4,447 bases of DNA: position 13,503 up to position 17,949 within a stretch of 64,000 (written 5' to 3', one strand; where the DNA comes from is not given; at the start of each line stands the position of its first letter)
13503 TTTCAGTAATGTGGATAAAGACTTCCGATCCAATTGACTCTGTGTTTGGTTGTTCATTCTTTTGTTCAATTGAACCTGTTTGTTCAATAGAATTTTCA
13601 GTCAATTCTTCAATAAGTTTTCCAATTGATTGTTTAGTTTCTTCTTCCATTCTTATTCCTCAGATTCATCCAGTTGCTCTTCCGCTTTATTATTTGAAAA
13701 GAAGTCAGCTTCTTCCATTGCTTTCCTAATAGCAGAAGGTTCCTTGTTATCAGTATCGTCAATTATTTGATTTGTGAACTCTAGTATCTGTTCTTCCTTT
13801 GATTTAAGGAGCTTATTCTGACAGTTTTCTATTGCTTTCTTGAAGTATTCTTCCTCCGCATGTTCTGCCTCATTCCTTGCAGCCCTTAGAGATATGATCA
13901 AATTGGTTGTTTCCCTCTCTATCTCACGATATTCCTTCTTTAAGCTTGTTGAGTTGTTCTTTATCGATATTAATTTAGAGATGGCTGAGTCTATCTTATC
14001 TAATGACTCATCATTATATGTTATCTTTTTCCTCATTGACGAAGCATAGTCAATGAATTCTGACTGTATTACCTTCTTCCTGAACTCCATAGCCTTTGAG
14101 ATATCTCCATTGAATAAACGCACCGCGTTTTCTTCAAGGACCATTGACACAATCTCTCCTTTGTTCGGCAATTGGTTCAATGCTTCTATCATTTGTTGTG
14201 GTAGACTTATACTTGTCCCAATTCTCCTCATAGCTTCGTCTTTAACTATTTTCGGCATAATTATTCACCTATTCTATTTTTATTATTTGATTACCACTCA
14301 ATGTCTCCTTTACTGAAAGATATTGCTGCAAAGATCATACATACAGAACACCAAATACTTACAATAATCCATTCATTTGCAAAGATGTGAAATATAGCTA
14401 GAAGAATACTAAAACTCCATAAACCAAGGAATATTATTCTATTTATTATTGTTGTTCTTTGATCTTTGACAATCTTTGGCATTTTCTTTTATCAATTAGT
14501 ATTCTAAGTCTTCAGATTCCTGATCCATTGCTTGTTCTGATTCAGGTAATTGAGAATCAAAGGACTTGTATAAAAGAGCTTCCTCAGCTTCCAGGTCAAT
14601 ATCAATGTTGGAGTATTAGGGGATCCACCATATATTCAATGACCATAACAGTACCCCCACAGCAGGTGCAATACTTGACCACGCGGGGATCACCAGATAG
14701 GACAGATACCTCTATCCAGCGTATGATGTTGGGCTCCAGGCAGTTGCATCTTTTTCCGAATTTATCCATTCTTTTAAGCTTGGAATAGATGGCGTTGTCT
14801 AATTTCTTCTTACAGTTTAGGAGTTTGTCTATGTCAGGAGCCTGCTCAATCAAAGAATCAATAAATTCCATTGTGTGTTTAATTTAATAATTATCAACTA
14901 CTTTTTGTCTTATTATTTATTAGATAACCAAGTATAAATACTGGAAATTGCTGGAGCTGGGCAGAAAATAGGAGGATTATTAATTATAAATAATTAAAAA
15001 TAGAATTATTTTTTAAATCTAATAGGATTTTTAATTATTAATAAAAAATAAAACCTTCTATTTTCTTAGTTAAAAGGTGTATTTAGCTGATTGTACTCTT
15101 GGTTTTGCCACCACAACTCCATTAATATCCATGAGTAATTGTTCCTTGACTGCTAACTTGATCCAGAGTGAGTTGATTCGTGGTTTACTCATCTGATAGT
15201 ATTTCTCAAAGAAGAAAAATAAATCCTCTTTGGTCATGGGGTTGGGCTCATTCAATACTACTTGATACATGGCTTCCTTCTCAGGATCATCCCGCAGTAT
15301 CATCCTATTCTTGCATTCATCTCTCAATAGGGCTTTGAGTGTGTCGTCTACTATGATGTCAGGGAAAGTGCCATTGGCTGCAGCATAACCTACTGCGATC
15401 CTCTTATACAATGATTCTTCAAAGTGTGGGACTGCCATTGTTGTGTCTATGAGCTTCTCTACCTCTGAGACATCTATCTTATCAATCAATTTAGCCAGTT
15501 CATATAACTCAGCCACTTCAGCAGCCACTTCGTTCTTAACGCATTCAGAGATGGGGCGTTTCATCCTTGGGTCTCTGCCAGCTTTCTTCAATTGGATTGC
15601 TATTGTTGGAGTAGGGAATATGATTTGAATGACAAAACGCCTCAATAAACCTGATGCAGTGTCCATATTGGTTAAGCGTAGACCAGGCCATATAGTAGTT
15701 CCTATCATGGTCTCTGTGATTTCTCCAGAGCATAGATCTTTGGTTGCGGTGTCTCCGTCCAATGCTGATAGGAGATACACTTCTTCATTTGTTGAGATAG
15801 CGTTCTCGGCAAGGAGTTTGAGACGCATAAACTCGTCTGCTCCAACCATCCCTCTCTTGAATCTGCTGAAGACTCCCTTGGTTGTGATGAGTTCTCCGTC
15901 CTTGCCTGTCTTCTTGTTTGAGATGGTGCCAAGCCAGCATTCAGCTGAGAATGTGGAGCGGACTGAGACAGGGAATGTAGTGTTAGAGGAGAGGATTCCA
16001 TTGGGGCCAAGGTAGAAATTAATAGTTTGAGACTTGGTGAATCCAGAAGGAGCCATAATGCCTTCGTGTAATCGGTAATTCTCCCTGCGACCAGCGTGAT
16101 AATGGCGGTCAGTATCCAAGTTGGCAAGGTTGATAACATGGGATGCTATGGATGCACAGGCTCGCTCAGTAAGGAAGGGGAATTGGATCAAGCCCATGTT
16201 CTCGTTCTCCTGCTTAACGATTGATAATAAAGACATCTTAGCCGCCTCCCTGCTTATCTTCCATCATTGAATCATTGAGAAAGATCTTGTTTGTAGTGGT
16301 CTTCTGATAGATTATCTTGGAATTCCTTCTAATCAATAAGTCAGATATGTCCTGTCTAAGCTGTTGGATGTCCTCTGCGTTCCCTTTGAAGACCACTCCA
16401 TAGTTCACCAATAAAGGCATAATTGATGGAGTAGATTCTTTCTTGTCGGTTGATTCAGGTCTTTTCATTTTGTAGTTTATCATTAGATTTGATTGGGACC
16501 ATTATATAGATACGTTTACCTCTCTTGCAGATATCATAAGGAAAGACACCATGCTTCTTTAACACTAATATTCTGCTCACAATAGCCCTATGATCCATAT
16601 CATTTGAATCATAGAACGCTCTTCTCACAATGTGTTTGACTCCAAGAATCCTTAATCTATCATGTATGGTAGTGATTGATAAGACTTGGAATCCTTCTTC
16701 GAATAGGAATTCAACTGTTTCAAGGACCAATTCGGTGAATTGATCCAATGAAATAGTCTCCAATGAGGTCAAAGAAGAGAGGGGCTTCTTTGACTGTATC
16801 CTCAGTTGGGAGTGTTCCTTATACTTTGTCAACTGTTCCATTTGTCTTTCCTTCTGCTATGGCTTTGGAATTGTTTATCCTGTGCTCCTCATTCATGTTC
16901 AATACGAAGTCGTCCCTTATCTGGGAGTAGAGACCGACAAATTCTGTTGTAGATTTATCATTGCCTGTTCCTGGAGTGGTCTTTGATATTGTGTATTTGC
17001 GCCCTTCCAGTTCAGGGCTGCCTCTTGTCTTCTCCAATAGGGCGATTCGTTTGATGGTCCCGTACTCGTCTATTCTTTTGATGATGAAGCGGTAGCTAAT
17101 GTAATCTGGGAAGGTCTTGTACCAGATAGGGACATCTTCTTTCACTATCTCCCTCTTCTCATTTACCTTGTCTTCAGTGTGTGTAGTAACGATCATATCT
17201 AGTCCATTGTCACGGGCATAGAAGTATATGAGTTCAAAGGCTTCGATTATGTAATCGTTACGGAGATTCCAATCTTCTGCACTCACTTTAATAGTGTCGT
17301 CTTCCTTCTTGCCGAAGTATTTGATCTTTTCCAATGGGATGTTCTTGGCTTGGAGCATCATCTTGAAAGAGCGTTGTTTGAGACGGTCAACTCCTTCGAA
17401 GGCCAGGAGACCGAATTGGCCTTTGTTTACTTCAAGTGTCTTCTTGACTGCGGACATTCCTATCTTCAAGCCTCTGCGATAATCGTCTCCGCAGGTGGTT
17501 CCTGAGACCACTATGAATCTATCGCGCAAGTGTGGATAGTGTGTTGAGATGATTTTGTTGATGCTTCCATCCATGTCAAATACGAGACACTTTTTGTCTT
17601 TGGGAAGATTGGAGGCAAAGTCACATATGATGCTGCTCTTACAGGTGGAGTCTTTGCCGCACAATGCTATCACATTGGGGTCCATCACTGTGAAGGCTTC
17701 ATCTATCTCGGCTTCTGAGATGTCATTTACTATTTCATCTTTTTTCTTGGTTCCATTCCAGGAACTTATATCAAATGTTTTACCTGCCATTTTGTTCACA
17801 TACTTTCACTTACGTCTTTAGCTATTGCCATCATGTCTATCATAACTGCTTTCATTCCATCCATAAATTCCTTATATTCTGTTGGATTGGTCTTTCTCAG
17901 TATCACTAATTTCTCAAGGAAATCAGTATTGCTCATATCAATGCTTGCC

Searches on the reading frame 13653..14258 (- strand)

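Call 41: search_protein_families(library=pfam, proteins=[window:13653-14258:-], max_evalue=0.01)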
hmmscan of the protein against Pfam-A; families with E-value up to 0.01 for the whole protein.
window:13653-14258:- (201 aa): 1 family
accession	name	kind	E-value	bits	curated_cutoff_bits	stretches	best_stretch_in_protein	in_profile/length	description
PF18240.7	PSII_Pbs31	-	0.0035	18.1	25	0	24-84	18-76/93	Photosystem II Psb31 protein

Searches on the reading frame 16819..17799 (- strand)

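Call 12: search_protein_families(library=pfam, proteins=[window:16819-17799:-], max_evalue=0.01)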
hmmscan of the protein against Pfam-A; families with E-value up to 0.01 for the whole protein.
window:16819-17799:- (326 aa): 1 family
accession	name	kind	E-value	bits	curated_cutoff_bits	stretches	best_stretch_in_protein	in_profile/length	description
PF13277.11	YmdB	-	0.0053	16.5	27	1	30-88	121-175/253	YmdB-like protein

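Call 13: search_protein_families(library=phrogs, proteins=[window:16819-17799:-], max_evalue=0.001)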
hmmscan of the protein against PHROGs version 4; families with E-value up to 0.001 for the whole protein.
window:16819-17799:- (326 aa): 0 families
